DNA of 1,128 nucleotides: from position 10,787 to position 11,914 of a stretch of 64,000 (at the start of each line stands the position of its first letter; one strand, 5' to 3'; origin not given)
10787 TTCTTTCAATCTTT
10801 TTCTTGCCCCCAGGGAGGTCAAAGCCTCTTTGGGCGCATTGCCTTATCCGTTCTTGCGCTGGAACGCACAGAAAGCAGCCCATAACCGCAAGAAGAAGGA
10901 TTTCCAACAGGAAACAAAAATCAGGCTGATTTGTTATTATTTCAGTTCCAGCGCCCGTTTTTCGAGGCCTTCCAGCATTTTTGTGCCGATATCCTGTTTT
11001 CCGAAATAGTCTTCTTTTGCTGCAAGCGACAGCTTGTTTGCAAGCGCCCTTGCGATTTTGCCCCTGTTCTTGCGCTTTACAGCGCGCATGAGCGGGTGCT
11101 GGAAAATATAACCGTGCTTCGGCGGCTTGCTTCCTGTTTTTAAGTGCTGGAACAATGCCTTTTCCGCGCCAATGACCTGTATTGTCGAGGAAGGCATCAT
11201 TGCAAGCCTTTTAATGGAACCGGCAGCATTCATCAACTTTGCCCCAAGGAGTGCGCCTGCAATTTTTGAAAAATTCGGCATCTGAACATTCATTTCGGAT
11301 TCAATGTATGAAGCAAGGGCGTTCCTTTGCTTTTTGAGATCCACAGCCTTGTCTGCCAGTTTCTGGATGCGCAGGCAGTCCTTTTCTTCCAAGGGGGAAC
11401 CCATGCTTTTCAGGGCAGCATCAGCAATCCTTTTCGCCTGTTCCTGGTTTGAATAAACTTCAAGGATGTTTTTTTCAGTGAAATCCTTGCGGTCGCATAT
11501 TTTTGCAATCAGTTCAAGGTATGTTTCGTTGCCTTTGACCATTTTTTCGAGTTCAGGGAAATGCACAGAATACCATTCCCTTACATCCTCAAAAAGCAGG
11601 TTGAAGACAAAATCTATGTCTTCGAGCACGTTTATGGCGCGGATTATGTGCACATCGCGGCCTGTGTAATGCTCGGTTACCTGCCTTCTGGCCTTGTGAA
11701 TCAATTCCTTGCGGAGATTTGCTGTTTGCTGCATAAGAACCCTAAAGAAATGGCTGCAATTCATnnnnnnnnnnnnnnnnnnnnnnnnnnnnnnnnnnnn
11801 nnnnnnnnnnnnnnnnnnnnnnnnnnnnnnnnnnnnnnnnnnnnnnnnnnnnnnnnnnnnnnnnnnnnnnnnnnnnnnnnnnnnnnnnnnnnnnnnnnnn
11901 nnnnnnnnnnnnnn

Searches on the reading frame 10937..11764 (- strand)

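Call 65: search_protein_families(library=pfam, proteins=[window:10937-11764:-], max_evalue=0.001)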
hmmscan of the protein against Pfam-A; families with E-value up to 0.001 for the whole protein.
window:10937-11764:- (275 aa): 1 family
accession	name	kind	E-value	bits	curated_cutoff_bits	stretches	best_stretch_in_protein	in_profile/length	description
PF01798.23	Nop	-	1.1e-67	228.3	25.4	1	47-270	2-225/228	snoRNA binding domain, fibrillarin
